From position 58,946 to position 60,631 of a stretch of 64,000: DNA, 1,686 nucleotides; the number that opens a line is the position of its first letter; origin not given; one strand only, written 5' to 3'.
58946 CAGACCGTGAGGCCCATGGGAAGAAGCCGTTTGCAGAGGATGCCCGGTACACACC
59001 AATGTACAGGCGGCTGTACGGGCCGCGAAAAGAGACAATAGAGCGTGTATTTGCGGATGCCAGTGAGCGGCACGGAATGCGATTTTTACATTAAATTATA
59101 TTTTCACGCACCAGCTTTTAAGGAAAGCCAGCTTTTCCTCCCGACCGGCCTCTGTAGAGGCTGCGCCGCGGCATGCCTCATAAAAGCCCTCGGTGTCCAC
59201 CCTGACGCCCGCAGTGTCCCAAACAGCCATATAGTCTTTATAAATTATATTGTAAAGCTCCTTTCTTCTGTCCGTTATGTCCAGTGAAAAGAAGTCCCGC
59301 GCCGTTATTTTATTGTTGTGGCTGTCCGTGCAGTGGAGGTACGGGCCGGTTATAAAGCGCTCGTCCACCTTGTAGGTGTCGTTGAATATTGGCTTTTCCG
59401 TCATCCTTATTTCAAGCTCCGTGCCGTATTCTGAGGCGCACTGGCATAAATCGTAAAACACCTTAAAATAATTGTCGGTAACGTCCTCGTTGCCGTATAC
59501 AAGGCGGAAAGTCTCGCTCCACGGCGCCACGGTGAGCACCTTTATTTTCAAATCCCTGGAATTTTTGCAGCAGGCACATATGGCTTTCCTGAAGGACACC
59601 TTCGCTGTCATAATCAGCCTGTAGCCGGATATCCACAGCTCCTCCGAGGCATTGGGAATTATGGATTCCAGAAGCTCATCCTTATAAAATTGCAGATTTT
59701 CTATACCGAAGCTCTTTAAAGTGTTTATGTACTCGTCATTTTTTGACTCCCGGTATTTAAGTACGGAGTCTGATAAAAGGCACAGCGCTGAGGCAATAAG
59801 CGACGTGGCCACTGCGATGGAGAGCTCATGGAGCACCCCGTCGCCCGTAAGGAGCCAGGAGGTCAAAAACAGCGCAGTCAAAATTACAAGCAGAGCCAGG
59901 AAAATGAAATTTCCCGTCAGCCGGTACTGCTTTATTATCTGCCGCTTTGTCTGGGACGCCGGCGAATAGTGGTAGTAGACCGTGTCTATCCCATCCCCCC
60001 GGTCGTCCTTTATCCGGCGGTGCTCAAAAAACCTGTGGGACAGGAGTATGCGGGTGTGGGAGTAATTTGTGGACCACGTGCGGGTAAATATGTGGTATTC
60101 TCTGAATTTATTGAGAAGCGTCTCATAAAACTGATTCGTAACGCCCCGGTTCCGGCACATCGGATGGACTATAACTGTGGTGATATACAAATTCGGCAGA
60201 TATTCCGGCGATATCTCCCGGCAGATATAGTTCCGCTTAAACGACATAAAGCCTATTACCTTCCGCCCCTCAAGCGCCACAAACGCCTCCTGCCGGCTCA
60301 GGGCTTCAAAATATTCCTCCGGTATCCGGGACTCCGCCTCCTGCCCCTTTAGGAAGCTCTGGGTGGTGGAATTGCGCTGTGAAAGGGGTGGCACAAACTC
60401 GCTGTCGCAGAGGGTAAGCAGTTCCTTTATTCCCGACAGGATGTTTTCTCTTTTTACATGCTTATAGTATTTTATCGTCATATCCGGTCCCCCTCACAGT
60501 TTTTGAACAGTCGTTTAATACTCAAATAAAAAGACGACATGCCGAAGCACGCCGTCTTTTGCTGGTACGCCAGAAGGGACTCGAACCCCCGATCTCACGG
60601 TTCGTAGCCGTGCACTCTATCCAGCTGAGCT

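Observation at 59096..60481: GNAT - two-TM hairpin - unassigned C-terminal domain protein in an islet between tmRNA and tRNA-Arg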

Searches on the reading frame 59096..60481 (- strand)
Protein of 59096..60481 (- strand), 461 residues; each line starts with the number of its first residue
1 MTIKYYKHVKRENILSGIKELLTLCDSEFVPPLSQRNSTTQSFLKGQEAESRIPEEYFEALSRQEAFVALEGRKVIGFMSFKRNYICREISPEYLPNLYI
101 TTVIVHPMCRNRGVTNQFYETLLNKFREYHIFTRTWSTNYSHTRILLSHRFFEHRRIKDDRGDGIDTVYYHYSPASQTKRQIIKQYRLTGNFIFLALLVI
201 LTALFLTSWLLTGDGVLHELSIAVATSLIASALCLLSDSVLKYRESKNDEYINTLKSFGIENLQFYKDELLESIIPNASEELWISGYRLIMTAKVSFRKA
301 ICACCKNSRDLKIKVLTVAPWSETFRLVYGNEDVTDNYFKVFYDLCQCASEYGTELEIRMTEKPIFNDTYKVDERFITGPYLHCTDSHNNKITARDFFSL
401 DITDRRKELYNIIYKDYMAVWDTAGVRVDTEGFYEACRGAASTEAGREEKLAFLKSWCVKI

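Call 3: search_protein_families(library=pfam, proteins=[window:59096-60481:-], max_evalue=1)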
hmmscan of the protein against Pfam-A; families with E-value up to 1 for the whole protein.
window:59096-60481:- (461 aa): 5 families
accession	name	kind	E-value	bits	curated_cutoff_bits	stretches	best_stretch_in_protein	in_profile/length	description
PF00583.31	Acetyltransf_1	-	5.3e-07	30.4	20.7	1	48-139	14-101/116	Acetyltransferase (GNAT) family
PF13527.13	Acetyltransf_9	-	0.0019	18.7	25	1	42-128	20-103/127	Acetyltransferase (GNAT) domain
PF13508.13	Acetyltransf_7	-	0.0037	18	27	1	64-131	3-62/84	Acetyltransferase (GNAT) domain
PF13673.13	Acetyltransf_10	-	0.011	16.2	23.6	1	57-132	25-86/128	Acetyltransferase (GNAT) domain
PF11893.13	DUF3413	-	0.23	11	27.1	1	182-230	44-95/248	Domain of unknown function (DUF3413)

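Call 4: search_protein_families(library=ncbifam, proteins=[window:59096-60481:-], max_evalue=1)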
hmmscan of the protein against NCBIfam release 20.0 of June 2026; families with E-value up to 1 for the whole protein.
window:59096-60481:- (461 aa): 1 family
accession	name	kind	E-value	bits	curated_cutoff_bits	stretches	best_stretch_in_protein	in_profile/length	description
NF052530.1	Heli_ShapePgp3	exception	0.12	11.5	300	1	145-187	189-231/270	peptidoglycan metallopeptidase Pgp3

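Call 6: search_protein_families(library=padloc, proteins=[window:59096-60481:-], max_evalue=1)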
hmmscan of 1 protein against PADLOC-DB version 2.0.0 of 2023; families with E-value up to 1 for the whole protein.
window:59096-60481:- (461 aa): 0 families

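Call 7: search_protein_families(library=phrogs, proteins=[window:59096-60481:-], max_evalue=1)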
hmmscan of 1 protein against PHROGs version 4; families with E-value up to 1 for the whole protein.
window:59096-60481:- (461 aa): 2 families
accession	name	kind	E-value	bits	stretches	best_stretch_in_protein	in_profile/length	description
phrog_3810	-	other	9.7e-05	23.4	1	40-124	35-112/155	acetyltransferase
phrog_27822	-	unknown function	0.17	13.2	0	404-422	9-27/78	-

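Call 8: search_solved_structures(query=window:59096-60481:-, max_evalue=10)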
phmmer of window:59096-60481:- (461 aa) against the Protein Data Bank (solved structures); distinct sequences matched with E-value up to 10: 1.
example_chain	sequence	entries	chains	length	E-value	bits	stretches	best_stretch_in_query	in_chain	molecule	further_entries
3h7u_A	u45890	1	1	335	0.46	12.5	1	338-389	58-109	Aldo-keto reductase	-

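Call 9: find_homologous_proteins(query=window:59096-60481:-)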
Query window:59096-60481:- (461 aa): 140 proteins with E <= 0.001 among 4605 candidates; the best 120 are listed.
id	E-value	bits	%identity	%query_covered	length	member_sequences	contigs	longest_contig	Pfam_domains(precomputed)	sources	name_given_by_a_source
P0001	0.0e+0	1058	100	100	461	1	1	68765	PF00583.32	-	-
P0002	2.2e-209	714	67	100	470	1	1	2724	PF00583.32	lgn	-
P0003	3.3e-208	710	67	100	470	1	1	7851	PF13508.14,PF00583.32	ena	-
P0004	6.9e-208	709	67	99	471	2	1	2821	PF00583.32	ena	-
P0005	1.4e-206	705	68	100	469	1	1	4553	PF13508.14,PF00583.32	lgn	-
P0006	8.8e-206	702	67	99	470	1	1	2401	PF13508.14,PF00583.32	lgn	-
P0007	1.1e-205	702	66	100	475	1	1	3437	PF00583.32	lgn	-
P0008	1.7e-205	701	64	99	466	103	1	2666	PF13508.14,PF00583.32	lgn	-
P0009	2.3e-205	701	67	99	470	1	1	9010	PF13508.14,PF00583.32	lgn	-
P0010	2.3e-205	701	67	99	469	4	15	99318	PF00583.32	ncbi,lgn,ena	-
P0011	1.0e-204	699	66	100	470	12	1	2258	PF13508.14,PF00583.32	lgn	-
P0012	2.0e-204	698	67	99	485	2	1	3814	PF13508.14,PF00583.32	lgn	-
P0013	2.2e-203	694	66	100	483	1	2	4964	PF00583.32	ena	-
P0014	3.3e-202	690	64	99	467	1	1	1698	PF13508.14,PF00583.32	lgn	-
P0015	7.2e-201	686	66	100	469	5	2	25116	PF13508.14,PF00583.32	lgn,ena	-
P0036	1.4e-168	580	56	99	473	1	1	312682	PF13508.14,PF00583.32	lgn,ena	-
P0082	4.6e-133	462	52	91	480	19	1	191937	PF00583.32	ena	-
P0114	3.2e-55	206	38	60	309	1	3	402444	-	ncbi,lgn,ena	-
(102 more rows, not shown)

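Call 15: find_encoding_contigs(protein=P0010, flank=8000, max_places=4)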
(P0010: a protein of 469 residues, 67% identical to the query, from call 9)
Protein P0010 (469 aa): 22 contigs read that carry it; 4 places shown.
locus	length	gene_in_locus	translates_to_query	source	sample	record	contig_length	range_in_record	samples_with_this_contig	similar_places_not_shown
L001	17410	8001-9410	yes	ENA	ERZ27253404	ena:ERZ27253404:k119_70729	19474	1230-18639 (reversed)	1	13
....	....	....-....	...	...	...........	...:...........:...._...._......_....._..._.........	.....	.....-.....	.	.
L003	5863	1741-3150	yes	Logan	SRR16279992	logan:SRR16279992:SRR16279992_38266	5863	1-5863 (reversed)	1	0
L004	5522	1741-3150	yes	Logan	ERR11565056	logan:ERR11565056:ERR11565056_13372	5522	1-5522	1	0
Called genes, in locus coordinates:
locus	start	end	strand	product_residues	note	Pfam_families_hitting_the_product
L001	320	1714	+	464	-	PF05958:tRNA_U5-meth_tr, PF03602:Cons_hypoth95, PF05175:MTS (weak), PF09445:Methyltransf_15 (weak), PF13649:Methyltransf_25, PF13847:Methyltransf_31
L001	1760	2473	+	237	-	PF01980:TrmO_N, PF18389:TrmO_C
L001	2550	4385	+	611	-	PF13588:HSDR_N_2, PF02384:N6_Mtase, PF01170:UPF0020 (weak), PF20473:MmeI_Mtase (weak), PF07669:Eco57I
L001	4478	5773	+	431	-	PF01420:Methylase_S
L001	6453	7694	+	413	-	-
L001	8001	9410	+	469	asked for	PF00583:Acetyltransf_1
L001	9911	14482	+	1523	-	PF00404:Dockerin_1, PF16126:DUF4838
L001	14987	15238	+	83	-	PF04023:FeoA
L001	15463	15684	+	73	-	PF04023:FeoA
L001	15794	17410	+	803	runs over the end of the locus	PF01926:MMR_HSR1, PF02421:FeoB_N, PF17910:FeoB_Cyto, PF07670:Gate, PF07664:FeoB_C, PF07670:Gate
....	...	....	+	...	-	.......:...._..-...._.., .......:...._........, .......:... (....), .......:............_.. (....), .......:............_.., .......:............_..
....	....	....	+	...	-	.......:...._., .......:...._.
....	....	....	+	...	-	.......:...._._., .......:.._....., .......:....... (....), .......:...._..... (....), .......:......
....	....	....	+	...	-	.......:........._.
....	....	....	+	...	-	-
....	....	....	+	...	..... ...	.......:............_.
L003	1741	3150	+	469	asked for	PF00583:Acetyltransf_1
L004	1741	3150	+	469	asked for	PF00583:Acetyltransf_1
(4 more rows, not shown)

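Call 16: find_encoding_contigs(protein=P0036, flank=7000, max_places=2)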
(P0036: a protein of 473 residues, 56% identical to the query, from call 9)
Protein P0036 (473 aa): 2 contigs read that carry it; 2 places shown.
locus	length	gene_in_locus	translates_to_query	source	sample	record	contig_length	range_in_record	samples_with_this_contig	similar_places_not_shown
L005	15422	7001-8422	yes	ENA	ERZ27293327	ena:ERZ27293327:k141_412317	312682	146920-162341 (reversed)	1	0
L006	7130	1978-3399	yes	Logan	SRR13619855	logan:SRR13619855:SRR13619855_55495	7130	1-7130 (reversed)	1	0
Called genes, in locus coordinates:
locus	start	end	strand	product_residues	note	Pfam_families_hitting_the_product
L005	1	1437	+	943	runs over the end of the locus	PF01555:N6_N4_Mtase, PF02086:MethyltransfD12 (faint), PF03602:Cons_hypoth95 (faint), PF01555:N6_N4_Mtase, PF01170:UPF0020 (weak)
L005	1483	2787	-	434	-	PF09565:RE_NgoFVII (weak)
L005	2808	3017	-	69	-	PF13560:HTH_31, PF12844:HTH_19, PF01381:HTH_3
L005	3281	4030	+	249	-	PF00561:Abhydrolase_1 (weak), PF00975:Thioesterase (weak), PF12146:Hydrolase_4, PF12697:Abhydrolase_6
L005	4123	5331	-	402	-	PF00563:EAL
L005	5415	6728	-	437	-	PF04230:PS_pyruv_trans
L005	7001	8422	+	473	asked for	PF00583:Acetyltransf_1, PF13508:Acetyltransf_7 (weak)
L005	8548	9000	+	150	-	PF04542:Sigma70_r2, PF08281:Sigma70_r4_2, PF04545:Sigma70_r4 (weak)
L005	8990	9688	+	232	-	-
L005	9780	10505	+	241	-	PF00005:ABC_tran, PF13304:AAA_21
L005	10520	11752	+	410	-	PF12730:ABC2_membrane_4 (faint), PF12698:ABC2_membrane_3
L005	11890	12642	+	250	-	PF03883:H2O2_YaaD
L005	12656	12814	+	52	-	-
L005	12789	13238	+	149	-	PF12844:HTH_19, PF01381:HTH_3, PF13560:HTH_31, PF12674:Zn_ribbon_2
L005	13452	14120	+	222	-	PF00072:Response_reg, PF00486:Trans_reg_C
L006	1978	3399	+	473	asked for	PF00583:Acetyltransf_1, PF13508:Acetyltransf_7 (weak)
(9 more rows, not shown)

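Call 17: find_encoding_contigs(protein=P0082, flank=7000, max_places=2)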
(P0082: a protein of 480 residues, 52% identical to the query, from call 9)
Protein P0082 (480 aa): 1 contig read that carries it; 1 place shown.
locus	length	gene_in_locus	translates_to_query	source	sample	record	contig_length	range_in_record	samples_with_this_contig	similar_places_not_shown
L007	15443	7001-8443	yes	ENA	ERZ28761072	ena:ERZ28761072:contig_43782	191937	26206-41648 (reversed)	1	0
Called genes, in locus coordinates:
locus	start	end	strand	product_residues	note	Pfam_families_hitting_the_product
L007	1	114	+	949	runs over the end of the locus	PF00005:ABC_tran (faint), PF02463:SMC_N (faint), PF03193:RsgA_GTPase (faint), PF13555:AAA_29 (faint), PF20703:nSTAND1 (faint), PF17760:UvrA_inter, PF17755:UvrA_DNA-bind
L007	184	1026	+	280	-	PF18937:DUF5685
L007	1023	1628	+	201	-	PF00226:DnaJ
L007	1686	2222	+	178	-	-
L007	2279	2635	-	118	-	PF00005:ABC_tran, PF13304:AAA_21 (weak)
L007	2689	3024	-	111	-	PF00005:ABC_tran, PF13304:AAA_21 (weak)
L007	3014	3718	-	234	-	PF00528:BPD_transp_1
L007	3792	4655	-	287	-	PF00497:SBP_bac_3, PF10613:Lig_chan-Glu_bd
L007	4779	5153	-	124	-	PF14276:DUF4363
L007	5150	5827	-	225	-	PF04239:DUF421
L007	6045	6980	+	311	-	PF00126:HTH_1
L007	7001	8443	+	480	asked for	PF00583:Acetyltransf_1 (weak)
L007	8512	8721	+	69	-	-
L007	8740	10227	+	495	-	PF00005:ABC_tran, PF02463:SMC_N (faint), PF13304:AAA_21 (faint), PF00005:ABC_tran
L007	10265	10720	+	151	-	PF13527:Acetyltransf_9, PF00583:Acetyltransf_1, PF13673:Acetyltransf_10, PF13508:Acetyltransf_7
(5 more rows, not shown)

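Call 18: find_encoding_contigs(protein=P0114, flank=7000, max_places=2)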
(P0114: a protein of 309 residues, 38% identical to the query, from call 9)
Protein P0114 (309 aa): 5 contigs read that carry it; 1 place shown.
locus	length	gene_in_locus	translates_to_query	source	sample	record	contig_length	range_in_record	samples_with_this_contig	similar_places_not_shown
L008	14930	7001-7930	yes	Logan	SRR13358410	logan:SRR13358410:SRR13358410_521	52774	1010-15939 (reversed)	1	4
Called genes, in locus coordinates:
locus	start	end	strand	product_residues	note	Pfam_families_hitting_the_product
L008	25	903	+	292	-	PF02311:AraC_binding, PF00165:HTH_AraC (faint), PF12833:HTH_18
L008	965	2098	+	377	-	PF08240:ADH_N, PF16912:Glu_dehyd_C (faint), PF00107:ADH_zinc_N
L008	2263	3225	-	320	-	PF10604:Polyketide_cyc2 (faint), PF08327:AHSA1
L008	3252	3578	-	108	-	PF01022:HTH_5, PF12802:MarR_2, PF12840:HTH_20, PF13412:HTH_24 (faint), PF13518:HTH_28 (faint), PF01978:TrmB (faint)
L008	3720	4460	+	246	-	PF00392:GntR, PF07729:FCD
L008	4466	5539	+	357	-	PF03786:UxuA, PF01261:AP_endonuc_2 (weak)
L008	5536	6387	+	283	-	PF00106:adh_short, PF08659:KR (faint), PF13561:adh_short_C2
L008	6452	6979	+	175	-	PF00583:Acetyltransf_1, PF13508:Acetyltransf_7 (weak)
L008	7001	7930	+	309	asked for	-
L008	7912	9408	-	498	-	PF00990:GGDEF, PF24898:GGDEF_GdpP (weak)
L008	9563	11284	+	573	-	PF03485:Arg_tRNA_synt_N, PF00750:tRNA-synt_1d, PF05746:DALR_1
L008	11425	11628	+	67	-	PF14038:YqzE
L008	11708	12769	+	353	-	PF01384:PHO4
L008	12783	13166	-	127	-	-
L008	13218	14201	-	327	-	PF11079:YqhG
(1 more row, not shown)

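Call 28: find_related_loci(query=A1, collection=genome_contigs, flank=8000)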
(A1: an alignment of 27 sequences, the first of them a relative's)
Query A1 (461 aa) in genome_contigs; peptide patterns used: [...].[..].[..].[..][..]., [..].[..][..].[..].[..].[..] (x = any residue, [..] = any of these).
135 stretches matched a pattern; 77 encode a relative of the query (tblastn E <= 1e-3); 77 distinct loci.
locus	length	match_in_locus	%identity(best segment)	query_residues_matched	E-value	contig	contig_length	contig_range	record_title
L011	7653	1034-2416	66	1-458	0e+0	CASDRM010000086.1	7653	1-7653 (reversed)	uncultured Ruminococcus sp. isolate Batch1_idba_bin.1515 genome assembly, contig: Batch1_idba_bin.1515.fa_k87_26782565,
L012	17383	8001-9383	67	1-458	0e+0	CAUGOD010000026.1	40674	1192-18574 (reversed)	MAG TPA_asm: uncultured Oscillospiraceae bacterium isolate SRR16279974_bin.58_MetaWRAP_v1.3_MAG genome assembly, contig:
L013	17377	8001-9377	65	1-456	0e+0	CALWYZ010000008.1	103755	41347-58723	MAG: uncultured Clostridia bacterium isolate BRZ_KQ__bin77 genome assembly, contig: BRZ_KQ__NODE_379_length_103755_cov_1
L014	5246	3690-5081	67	1-461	0e+0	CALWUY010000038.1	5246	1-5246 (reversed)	MAG: uncultured Clostridia bacterium isolate E0_DP__bin66 genome assembly, contig: E0_DP__k127_1887008, whole genome sho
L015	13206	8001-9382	63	1-458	0e+0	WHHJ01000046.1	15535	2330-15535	MAG: Clostridia bacterium isolate COPD400 SA9245_bin.20_contig_46, whole genome shotgun sequence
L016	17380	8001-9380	64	1-460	0e+0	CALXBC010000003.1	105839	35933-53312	MAG: uncultured Clostridia bacterium isolate BRZ_FG__bin60 genome assembly, contig: BRZ_FG__NODE_369_length_105839_cov_9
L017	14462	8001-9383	61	1-461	0e+0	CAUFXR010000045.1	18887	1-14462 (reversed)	MAG TPA_asm: uncultured Oscillospiraceae bacterium isolate SRR16280095_bin.2_MetaWRAP_v1.3_MAG genome assembly, contig:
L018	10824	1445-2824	63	1-458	0e+0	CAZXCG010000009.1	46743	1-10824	MAG TPA_asm: uncultured Eubacteriales bacterium isolate SRP222994_co1_577 genome assembly, contig: NODE_1297_length_4674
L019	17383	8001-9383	60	1-461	0e+0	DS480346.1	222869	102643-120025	Clostridium leptum DSM 753 Scfld_02_15 genomic scaffold, whole genome shotgun sequence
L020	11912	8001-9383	57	1-461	1e-173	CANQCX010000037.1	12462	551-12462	MAG: uncultured Lachnospiraceae bacterium isolate Lapin-002__bin74 genome assembly, contig: Lapin-002__NODE_6582_length_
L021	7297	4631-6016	54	1-458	2e-173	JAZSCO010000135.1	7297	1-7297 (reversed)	MAG: Acutalibacteraceae bacterium isolate T1900044915_TS20190381.MAGScoT_cleanbin_000012 SGB_3328_k141_213248, whole gen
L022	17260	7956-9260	57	1-433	4e-167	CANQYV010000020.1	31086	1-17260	MAG: uncultured Clostridia bacterium isolate Lapin-015__bin11 genome assembly, contig: Lapin-015__NODE_1204_length_31086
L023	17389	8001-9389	51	1-461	1e-159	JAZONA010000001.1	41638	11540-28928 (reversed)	MAG: Faecousia sp. isolate T1900045643_YK20190337.MAGScoT_cleanbin_000039 SGB_8146_k141_1732743, whole genome shotgun se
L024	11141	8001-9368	52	1-456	7e-159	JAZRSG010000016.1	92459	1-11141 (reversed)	MAG: Christensenellaceae bacterium isolate T1900045348_YK20190038.MAGScoT_cleanbin_000012 SGB_6727_k141_1637474, whole g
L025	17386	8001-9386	50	1-461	3e-155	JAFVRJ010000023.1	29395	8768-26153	MAG: Clostridia bacterium isolate RGIG5325 Sheep_Colon-2__c866164, whole genome shotgun sequence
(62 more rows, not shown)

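Call 29: predict_structure(alignment_id=A2)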
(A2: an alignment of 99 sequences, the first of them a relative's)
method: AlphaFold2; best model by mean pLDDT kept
length: 461 residues; sequences in the alignment: 99
mean_pLDDT: 85.9   pTM: 0.50
mean pLDDT of the five models: 85.9, 85.4, 84.8, 83.9, 82.1
residues with pLDDT >= 90: 249; 70-90: 154; 50-70: 52; < 50: 6
segments of 3 or more residues with pLDDT < 50: 394-396
pLDDT, mean of each block of 10 residues (from residue 1): 95 97 95 91 78 89 96 97 94 92 96 95 93 95 87 90 93 76 70 88 92 87 90 83 67 53 64 87 88 87 91 94 86 88 94 95 87 85 57 55 75 88 94 87 78 93 91
secondary structure, 60 per line:
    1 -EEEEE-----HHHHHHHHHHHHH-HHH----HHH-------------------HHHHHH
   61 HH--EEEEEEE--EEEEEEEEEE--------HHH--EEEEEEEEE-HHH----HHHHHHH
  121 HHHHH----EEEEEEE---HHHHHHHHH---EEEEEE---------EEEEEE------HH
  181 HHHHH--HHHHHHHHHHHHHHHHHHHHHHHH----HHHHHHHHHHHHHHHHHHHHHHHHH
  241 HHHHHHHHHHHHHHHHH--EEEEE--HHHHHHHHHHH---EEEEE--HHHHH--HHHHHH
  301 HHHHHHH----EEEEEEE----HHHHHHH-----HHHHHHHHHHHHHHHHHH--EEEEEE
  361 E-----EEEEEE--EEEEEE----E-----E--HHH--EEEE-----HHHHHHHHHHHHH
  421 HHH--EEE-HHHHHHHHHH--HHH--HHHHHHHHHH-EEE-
elements in order: E2-6 H12-24 H55-62 E65-71 E74-83 E97-105 H114-125 E130-136 H140-148 E152-157 E167-172 H179-185 H188-211 H216-257 E260-264 H267-277 E281-285 H288-292 H295-307 E312-318 H323-329 H335-352 E355-361 E367-372 E375-380 E399-402 H408-423 E426-428 H430-439 H447-456 E458-460

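Call 31: search_protein_representatives(protein=window:59096-60481:-)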
Query: 461 residues. Proteins with E-value up to 0.001 (for the whole library): 695; up to 1e-10: 489; up to 1e-30: 56. The best 150 are listed.
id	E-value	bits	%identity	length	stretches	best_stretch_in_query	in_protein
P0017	7.5e-201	684.2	66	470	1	1-459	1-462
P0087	3.4e-122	424.9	53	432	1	53-427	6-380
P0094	5.6e-109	381.4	44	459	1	1-424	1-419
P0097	5.2e-103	361.7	44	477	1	2-428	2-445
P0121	1.5e-93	330.6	73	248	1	208-404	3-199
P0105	1.6e-83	297.5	38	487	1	24-458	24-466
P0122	2.2e-74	267.4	36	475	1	17-451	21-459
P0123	1.7e-68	248.0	37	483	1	13-423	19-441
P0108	7.2e-68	245.9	36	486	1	15-435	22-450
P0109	2.1e-65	237.8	35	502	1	16-459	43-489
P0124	1.7e-62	228.2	35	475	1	17-423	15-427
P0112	3.8e-61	223.8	48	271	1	20-278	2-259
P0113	5.3e-61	223.3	35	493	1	3-436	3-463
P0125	8.2e-60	219.3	35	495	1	3-456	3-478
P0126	1.0e-56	209.2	36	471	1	17-435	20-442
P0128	1.3e-51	192.4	38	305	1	183-458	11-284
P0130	8.0e-51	189.7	34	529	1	12-438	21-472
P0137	1.1e-43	166.2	50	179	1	1-173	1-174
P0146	4.8e-38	147.6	36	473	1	147-424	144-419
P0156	1.8e-35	139.1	52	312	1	17-172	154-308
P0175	3.1e-29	118.6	42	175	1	1-173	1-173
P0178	3.0e-28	115.3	42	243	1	18-174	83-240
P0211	1.7e-25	106.3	42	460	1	12-172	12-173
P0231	1.8e-24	102.9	42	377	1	18-170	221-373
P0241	6.9e-24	100.9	37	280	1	12-170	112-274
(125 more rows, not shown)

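Call 32: search_protein_families(library=pfam, proteins=[P0211, P0231, P0156, P0241, P0178, P0146, P0130, P0137, P0175, P0128], max_evalue=0.01)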
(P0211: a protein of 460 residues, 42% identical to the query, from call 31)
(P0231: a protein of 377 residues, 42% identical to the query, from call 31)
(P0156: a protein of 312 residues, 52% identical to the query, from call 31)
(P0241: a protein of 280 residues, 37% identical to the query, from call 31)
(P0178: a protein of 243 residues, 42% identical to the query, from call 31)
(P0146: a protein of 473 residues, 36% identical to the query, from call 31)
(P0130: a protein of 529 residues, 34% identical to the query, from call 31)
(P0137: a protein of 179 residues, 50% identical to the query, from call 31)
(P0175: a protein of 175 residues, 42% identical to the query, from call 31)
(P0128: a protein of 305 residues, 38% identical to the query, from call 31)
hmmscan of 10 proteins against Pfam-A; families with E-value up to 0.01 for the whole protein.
P0211 (460 aa): 3 families
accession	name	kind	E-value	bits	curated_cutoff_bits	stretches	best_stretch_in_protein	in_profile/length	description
PF00583.31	Acetyltransf_1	-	1.1e-08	35.8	20.7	1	61-152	32-116/116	Acetyltransferase (GNAT) family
PF13508.13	Acetyltransf_7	-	0.00023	21.9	27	1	62-152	3-82/84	Acetyltransferase (GNAT) domain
PF08445.16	FR47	-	0.0037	17.7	22.1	1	99-155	24-80/86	FR47-like protein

P0231 (377 aa): 3 families
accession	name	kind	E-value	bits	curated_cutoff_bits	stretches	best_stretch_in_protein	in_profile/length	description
PF00440.29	TetR_N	-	5.6e-15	55.3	24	1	15-61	1-47/47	Bacterial regulatory proteins, tetR family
PF00583.31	Acetyltransf_1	-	1.7e-07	31.9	20.7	1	255-354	17-116/116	Acetyltransferase (GNAT) family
PF13527.13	Acetyltransf_9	-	3.2e-07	30.8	25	1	261-321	34-93/127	Acetyltransferase (GNAT) domain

P0156 (312 aa): 5 families
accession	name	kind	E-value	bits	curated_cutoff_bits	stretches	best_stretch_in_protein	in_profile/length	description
PF00583.31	Acetyltransf_1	-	2.1e-09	38.1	20.7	1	185-287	16-116/116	Acetyltransferase (GNAT) family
PF13508.13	Acetyltransf_7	-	2.2e-06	28.4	27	1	203-287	4-82/84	Acetyltransferase (GNAT) domain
PF13673.13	Acetyltransf_10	-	4.5e-06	27.1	23.6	1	206-287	24-107/128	Acetyltransferase (GNAT) domain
PF08445.16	FR47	-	0.00034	21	22.1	1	225-289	13-79/86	FR47-like protein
PF13527.13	Acetyltransf_9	-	0.0018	18.7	25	1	183-268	23-107/127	Acetyltransferase (GNAT) domain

P0241 (280 aa): 6 families
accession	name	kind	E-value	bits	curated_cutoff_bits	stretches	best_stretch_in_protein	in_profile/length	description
PF00583.31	Acetyltransf_1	-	9.7e-12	45.6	20.7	1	157-255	19-116/116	Acetyltransferase (GNAT) family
PF13508.13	Acetyltransf_7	-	2.5e-06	28.2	27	1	166-255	4-82/84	Acetyltransferase (GNAT) domain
PF13673.13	Acetyltransf_10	-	1.6e-05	25.3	23.6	1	152-237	16-90/128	Acetyltransferase (GNAT) domain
PF13527.13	Acetyltransf_9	-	3.5e-05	24.2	25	1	157-223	32-98/127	Acetyltransferase (GNAT) domain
PF13302.13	Acetyltransf_3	-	0.0018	19.4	25.4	1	140-254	37-136/138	Acetyltransferase (GNAT) domain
PF08445.16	FR47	-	0.0019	18.6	22.1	1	195-258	19-80/86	FR47-like protein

P0178 (243 aa): 4 families
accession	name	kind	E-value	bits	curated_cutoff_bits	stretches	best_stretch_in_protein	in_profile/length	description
PF00583.31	Acetyltransf_1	-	1.5e-12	48.3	20.7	1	114-217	15-116/116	Acetyltransferase (GNAT) family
PF13508.13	Acetyltransf_7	-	9.7e-10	39.1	27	1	129-219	3-84/84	Acetyltransferase (GNAT) domain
PF13527.13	Acetyltransf_9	-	3.4e-08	34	25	1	128-194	40-103/127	Acetyltransferase (GNAT) domain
PF13673.13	Acetyltransf_10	-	1.7e-05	25.3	23.6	1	127-224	29-114/128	Acetyltransferase (GNAT) domain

P0146 (473 aa): 3 families
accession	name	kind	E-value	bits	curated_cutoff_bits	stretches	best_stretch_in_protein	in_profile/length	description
PF08447.18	PAS_3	-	9.8e-08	32.6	25.6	1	36-116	4-81/89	PAS fold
PF21043.3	Rv3651-like_C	-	0.001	19.3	31.1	1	11-104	5-88/118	Rv3651-like, C-terminal domain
PF11124.14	Pho86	-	0.0056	16.5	29.3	1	195-262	87-157/291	Inorganic phosphate transporter chaperone Pho86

P0130 (529 aa): 2 families
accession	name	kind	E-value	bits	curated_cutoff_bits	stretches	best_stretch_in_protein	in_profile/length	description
PF13091.12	PLDc_2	-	0.0016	18.7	27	1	301-455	2-132/132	PLD-like domain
PF00583.31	Acetyltransf_1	-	0.0054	17.4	20.7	0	83-146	34-91/116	Acetyltransferase (GNAT) family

P0137 (179 aa): 4 families
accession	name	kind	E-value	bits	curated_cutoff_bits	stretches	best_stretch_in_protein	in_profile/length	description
PF00583.31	Acetyltransf_1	-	1e-10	42.3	20.7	1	53-152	18-116/116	Acetyltransferase (GNAT) family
PF13673.13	Acetyltransf_10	-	7.8e-06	26.3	23.6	1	62-141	28-94/128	Acetyltransferase (GNAT) domain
PF13508.13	Acetyltransf_7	-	7.9e-05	23.4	27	1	64-152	2-82/84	Acetyltransferase (GNAT) domain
PF13527.13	Acetyltransf_9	-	0.0011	19.4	25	1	57-132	33-106/127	Acetyltransferase (GNAT) domain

P0175 (175 aa): 1 family
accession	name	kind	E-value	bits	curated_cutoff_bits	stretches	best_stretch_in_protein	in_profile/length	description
PF00583.31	Acetyltransf_1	-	4.4e-05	24.2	20.7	1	49-151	15-116/116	Acetyltransferase (GNAT) family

P0128 (305 aa): 1 family
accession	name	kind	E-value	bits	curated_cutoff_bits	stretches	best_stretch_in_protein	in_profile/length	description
PF13091.12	PLDc_2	-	0.0043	17.3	27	1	104-216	3-89/132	PLD-like domain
